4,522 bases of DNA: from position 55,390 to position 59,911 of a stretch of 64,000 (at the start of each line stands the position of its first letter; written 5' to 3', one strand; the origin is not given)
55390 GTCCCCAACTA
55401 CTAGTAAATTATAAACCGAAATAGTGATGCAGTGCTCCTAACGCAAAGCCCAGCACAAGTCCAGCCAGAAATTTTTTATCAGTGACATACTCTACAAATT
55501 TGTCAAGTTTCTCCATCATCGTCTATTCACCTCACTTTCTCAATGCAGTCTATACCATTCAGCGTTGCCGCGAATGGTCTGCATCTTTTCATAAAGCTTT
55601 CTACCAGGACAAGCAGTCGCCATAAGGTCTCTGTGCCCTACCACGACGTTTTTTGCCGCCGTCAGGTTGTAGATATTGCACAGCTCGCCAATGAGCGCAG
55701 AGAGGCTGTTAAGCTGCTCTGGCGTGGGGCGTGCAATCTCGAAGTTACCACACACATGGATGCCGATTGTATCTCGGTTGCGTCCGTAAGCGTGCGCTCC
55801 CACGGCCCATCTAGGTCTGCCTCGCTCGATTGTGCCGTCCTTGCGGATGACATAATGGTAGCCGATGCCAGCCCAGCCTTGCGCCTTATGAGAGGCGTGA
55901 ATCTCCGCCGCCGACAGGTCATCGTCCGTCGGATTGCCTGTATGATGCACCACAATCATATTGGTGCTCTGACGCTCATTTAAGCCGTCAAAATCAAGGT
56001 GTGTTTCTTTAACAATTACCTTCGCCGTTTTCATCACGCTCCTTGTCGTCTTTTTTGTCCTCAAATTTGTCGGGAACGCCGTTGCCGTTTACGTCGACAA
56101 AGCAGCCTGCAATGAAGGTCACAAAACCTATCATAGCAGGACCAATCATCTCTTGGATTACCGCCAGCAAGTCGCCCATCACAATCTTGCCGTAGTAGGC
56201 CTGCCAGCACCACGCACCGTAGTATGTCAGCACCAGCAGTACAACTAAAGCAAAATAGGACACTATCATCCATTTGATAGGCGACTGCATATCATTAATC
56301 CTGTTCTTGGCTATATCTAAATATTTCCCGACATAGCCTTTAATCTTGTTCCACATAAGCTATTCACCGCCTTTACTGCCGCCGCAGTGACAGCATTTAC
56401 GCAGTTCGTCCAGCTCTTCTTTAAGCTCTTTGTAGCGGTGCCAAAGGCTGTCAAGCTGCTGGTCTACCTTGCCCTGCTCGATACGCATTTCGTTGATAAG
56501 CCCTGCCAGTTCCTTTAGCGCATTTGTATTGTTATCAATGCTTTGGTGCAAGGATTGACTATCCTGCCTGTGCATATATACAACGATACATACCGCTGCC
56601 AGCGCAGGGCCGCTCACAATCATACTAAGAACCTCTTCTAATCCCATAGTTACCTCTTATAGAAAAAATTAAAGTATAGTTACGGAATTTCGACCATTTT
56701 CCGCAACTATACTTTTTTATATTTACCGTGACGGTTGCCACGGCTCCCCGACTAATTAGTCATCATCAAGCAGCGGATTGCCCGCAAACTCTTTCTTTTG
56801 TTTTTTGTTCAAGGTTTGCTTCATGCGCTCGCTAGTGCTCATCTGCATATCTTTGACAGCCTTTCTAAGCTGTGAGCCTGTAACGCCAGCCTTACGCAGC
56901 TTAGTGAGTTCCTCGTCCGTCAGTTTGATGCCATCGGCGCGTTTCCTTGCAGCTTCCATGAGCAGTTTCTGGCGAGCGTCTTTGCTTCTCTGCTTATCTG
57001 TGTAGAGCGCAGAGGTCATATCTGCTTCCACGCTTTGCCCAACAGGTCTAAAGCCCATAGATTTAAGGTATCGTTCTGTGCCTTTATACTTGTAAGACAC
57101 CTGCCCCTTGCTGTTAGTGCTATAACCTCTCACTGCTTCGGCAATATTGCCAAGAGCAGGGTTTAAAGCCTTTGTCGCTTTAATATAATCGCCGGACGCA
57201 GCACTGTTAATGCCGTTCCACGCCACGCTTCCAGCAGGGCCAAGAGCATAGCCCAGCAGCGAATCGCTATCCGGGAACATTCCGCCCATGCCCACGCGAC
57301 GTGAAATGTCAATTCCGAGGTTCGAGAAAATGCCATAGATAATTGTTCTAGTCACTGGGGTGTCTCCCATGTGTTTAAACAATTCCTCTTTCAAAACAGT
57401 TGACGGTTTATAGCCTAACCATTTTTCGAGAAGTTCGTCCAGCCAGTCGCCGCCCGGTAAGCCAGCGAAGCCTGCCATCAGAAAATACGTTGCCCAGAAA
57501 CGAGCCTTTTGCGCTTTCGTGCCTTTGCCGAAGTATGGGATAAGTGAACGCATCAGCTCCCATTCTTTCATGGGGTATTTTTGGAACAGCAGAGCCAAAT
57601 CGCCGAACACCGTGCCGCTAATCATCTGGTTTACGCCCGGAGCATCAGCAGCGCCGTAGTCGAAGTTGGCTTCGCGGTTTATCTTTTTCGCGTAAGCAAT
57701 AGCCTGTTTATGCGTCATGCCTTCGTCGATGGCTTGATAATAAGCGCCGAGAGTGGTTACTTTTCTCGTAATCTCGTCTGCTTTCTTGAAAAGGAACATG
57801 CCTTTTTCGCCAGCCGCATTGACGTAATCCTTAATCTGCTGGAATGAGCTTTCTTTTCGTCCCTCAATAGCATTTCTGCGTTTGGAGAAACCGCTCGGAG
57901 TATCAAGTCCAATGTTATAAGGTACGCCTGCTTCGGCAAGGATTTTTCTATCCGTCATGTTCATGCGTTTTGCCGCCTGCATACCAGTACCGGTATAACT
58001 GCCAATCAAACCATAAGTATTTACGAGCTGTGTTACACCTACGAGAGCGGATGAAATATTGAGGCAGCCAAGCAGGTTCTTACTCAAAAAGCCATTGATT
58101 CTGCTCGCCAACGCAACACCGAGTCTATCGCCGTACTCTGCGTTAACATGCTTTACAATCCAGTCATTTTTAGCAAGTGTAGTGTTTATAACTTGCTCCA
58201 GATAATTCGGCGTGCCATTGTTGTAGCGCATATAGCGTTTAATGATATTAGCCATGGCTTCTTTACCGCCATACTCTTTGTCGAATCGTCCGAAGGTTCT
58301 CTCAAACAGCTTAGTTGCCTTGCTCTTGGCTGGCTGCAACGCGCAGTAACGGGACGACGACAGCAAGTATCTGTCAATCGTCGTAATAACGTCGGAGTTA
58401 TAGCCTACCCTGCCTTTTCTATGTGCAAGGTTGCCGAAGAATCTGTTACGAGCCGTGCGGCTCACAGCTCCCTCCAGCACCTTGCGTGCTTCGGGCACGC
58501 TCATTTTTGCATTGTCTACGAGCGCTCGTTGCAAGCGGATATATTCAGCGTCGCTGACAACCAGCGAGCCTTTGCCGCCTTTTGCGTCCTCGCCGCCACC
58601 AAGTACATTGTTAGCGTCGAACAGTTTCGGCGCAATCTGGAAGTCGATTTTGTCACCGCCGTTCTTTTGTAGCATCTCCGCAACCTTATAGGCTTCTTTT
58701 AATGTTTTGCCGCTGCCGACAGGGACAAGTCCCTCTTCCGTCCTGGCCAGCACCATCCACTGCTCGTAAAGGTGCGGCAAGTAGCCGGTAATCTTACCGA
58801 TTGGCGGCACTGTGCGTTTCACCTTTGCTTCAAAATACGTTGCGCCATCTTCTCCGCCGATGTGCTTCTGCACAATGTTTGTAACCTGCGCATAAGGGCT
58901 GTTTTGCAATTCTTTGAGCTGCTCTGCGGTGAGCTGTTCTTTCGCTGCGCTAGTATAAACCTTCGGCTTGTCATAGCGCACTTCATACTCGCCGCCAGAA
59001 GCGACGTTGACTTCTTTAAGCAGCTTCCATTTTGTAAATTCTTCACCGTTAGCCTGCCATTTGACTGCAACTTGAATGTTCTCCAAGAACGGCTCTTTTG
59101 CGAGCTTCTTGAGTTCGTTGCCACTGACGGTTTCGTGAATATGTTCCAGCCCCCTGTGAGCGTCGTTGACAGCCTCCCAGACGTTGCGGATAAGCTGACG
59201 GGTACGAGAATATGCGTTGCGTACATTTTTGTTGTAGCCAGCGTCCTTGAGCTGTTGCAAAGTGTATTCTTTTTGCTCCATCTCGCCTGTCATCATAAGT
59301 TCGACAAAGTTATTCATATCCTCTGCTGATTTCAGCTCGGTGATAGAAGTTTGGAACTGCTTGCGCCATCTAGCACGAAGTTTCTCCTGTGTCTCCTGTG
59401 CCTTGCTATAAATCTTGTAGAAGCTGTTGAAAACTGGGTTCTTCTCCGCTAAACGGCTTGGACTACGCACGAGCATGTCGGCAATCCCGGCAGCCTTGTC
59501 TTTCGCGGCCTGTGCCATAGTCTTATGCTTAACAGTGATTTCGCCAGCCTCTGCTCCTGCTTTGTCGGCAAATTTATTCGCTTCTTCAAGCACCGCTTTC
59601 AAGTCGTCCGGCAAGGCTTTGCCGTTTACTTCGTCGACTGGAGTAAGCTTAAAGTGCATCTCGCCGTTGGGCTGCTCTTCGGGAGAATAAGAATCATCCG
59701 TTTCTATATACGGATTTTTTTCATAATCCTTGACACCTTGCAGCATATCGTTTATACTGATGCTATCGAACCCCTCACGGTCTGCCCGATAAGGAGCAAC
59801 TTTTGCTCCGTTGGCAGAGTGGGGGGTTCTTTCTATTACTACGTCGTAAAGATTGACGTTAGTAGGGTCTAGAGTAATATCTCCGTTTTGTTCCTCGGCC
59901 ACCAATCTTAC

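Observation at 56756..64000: Giant (>=2396 aa) helicase + HExxH 'polyvalent' protein at the end of the virion operon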

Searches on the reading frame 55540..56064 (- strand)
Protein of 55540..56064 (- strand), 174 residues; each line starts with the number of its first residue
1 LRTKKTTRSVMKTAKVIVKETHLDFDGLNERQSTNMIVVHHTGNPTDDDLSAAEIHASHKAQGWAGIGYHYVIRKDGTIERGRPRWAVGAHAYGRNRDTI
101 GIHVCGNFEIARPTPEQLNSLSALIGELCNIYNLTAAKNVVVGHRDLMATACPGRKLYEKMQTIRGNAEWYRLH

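Call 25: search_protein_families(library=phrogs, proteins=[window:55540-56064:-], max_evalue=0.001)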
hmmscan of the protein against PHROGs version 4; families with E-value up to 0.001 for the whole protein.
window:55540-56064:- (174 aa): 16 families
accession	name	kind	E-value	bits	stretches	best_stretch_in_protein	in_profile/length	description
phrog_822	-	lysis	5.2e-42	145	1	28-166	18-158/215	amidase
phrog_1493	-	lysis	3.9e-31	109.6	1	33-160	33-158/394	endolysin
phrog_35436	-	lysis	3.2e-25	89.9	1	18-157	3-138/266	amidase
phrog_1794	-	lysis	1.5e-15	58.5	1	29-162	51-189/336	amidase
phrog_833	-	lysis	5.6e-13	50.2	1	11-157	3-152/294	endolysin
phrog_3088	-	lysis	5.1e-12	47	1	30-160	20-147/248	amidase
phrog_9611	-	lysis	3.1e-11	44.3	1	32-160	21-155/246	endolysin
phrog_19265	-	unknown function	3.4e-10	41.1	1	32-171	22-160/293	-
phrog_670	-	lysis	6.3e-10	39.5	1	4-157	82-237/596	endolysin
phrog_7698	-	lysis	1.4e-08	35.9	1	30-167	21-152/316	endolysin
phrog_2338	-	lysis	1.6e-06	28.7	1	29-154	23-146/346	endolysin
phrog_635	-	lysis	1.9e-05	24.8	1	4-156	162-315/463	endolysin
phrog_5867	-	lysis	2.7e-05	23.1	1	67-149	502-594/1029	endolysin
phrog_2588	-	unknown function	8e-05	22.3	1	56-123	404-475/915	-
phrog_5182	-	lysis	0.0006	20.5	1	9-155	7-165/321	endolysin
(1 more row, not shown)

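Call 62: search_protein_families(library=pfam, proteins=[window:55540-56064:-], max_evalue=0.01)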
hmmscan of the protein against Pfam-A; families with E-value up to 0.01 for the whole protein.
window:55540-56064:- (174 aa): 1 family
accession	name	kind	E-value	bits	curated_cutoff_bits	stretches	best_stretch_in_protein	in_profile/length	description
PF01510.30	Amidase_2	-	1.2e-25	90.8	26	1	33-155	4-131/131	N-acetylmuramoyl-L-alanine amidase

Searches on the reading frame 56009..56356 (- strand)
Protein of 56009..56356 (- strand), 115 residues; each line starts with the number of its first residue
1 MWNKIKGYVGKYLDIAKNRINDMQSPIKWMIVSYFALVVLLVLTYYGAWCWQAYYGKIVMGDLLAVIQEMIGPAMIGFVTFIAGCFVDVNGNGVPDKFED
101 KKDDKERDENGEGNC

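Call 25: search_protein_families(library=phrogs, proteins=[window:56009-56356:-], max_evalue=0.001)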
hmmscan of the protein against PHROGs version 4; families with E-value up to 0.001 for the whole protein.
window:56009-56356:- (115 aa): 1 family
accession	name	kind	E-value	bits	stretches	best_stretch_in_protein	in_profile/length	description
phrog_27828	-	unknown function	6.2e-05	24.2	1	62-106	66-110/117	-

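Call 62: search_protein_families(library=pfam, proteins=[window:56009-56356:-], max_evalue=0.01)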
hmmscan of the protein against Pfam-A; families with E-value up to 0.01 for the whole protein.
window:56009-56356:- (115 aa): 0 families

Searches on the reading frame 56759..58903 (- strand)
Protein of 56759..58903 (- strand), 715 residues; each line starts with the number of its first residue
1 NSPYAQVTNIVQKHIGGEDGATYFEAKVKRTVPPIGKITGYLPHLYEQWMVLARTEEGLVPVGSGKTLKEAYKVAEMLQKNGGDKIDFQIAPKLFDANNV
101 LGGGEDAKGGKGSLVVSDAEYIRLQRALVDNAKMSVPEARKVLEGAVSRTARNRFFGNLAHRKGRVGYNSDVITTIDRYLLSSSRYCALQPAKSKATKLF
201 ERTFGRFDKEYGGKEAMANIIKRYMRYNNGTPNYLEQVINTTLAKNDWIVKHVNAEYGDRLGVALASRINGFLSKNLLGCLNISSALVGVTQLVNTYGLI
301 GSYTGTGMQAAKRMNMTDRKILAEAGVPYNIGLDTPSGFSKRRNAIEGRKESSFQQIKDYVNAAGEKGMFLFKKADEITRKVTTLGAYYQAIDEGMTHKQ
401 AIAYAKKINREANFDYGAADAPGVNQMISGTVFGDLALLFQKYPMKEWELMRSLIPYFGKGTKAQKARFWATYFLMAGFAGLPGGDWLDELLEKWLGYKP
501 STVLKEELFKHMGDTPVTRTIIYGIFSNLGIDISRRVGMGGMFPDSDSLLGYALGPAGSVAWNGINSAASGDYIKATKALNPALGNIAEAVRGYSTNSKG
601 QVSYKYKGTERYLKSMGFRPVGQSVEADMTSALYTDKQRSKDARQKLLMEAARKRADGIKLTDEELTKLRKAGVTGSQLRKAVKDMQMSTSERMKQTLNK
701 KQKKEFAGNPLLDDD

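Call 54: find_homologous_proteins(query=A1, max_evalue=0.001)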
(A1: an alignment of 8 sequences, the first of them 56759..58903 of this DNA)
Query A1 (8 sequences) (715 aa, profile of the alignment): 207 proteins with E <= 0.001 among 8000 candidates; the best 120 are listed.
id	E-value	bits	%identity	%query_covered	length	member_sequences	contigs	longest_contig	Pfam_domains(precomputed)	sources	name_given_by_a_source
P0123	1.9e-227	775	22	78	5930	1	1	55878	PF18796.7,PF00176.30,PF28553.1,PF28554.1,PF18858.7,PF28555.1,PF04851.22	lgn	-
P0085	2.8e-197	675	83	99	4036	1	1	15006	PF00270.36,PF00176.30,PF18798.7,PF00271.38,PF04851.22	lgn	-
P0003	2.1e-196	672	100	100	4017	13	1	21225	PF18798.7,PF00271.38,PF04851.22,PF01464.26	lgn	-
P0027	1.7e-195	669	99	100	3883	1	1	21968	PF00271.38,PF04851.22,PF01464.26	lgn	-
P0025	1.7e-195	669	99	100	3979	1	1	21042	PF00271.38,PF04851.22,PF01464.26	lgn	-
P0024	1.9e-195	669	99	100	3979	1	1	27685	PF00271.38,PF04851.22,PF01464.26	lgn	-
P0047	2.9e-195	669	99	100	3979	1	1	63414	PF00271.38,PF04851.22,PF01464.26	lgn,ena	-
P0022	2.9e-195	669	99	100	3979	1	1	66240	PF00271.38,PF04851.22,PF01464.26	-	-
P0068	3.0e-195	669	99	100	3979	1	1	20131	PF00271.38,PF04851.22,PF01464.26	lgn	-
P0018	3.1e-195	669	98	100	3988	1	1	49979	PF00271.38,PF04851.22,PF01464.26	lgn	-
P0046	3.1e-195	669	99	100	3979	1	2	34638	PF00271.38,PF04851.22,PF01464.26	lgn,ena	-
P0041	3.2e-195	669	99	100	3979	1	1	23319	PF00271.38,PF04851.22,PF01464.26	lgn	-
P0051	3.2e-195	669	99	100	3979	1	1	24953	PF00271.38,PF04851.22,PF01464.26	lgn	-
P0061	3.2e-195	669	99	100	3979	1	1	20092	PF00271.38,PF04851.22,PF01464.26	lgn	-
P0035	3.2e-195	669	99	100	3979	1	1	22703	PF00271.38,PF04851.22,PF01464.26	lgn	-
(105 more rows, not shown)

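Call 106: search_solved_structures(query=A4, max_evalue=10, show_alignments=2)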
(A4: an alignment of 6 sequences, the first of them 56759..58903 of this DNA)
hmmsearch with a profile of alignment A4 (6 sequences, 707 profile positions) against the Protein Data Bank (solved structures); distinct sequences matched with E-value up to 10: 3.
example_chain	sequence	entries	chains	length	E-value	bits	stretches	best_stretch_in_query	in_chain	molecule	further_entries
8uie_A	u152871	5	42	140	0.31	12.4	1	54-145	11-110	Alpha-synuclein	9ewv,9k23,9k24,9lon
9ka3_A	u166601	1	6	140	0.31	12.4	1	54-137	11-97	Alpha-synuclein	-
5vpa_B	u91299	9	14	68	1.8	9.8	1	619-678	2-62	Transcription factor jun-D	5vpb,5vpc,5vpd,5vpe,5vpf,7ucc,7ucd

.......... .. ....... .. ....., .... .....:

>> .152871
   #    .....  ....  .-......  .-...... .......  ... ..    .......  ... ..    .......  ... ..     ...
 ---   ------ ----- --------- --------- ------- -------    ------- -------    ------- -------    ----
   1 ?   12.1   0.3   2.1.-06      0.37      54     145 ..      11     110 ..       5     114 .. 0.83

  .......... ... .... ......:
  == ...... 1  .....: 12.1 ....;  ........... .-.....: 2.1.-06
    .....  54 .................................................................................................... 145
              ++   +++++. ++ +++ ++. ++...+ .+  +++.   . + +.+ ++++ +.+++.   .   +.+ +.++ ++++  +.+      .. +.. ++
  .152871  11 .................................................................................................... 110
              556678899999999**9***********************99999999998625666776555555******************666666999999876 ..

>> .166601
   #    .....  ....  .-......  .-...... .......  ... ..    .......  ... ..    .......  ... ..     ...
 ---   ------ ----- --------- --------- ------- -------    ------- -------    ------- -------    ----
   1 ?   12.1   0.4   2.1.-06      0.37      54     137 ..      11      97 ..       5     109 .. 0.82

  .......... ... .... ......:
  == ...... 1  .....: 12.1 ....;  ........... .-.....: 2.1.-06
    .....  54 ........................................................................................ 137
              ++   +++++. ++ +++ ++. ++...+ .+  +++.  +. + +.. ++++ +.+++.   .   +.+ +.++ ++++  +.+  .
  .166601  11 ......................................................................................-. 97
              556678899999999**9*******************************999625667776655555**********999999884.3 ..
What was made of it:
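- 56759..59761 (-): Conserved C-terminal region of about 1,000 aa. Its last roughly 650 aa form the PLxRFG-type tail domain (HMM match at 56813-58429). No solved-structure relative was found (call 106).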

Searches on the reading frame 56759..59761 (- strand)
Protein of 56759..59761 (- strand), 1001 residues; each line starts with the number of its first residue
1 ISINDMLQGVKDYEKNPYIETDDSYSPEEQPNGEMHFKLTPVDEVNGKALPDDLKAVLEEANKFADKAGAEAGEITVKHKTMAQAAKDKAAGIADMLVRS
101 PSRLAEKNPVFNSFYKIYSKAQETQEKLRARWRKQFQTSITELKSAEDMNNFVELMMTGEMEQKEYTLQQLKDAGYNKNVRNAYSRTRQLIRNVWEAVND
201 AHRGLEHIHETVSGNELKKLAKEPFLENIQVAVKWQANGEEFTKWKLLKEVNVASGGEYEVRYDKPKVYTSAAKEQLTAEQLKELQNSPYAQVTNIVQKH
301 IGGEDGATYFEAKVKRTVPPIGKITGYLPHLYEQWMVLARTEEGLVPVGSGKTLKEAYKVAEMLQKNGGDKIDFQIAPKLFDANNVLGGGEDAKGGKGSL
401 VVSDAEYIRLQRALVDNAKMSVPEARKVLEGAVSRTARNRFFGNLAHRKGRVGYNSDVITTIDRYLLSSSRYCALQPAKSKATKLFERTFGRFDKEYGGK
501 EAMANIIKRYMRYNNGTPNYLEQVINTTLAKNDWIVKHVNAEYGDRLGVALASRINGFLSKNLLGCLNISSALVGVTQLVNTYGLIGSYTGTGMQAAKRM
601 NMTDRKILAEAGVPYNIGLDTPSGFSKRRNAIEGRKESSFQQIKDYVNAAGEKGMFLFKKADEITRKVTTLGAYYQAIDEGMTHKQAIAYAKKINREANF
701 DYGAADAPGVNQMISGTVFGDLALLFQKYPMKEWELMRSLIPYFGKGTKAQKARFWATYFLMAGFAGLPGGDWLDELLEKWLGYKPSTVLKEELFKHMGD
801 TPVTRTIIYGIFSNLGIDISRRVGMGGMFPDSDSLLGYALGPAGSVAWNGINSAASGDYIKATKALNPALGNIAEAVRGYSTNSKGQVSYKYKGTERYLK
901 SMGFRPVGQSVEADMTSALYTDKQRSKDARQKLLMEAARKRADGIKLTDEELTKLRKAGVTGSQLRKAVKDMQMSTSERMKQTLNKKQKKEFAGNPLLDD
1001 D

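Call 82: search_protein_families(library=pfam, proteins=[window:56759-59761:-], max_evalue=5)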
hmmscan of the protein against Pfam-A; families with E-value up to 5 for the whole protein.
window:56759-59761:- (1001 aa): 1 family
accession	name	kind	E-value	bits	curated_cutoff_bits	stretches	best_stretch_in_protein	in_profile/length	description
PF25296.1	Decapeptide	-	0.02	15.2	45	1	160-176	56-72/74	Decapeptide repeat region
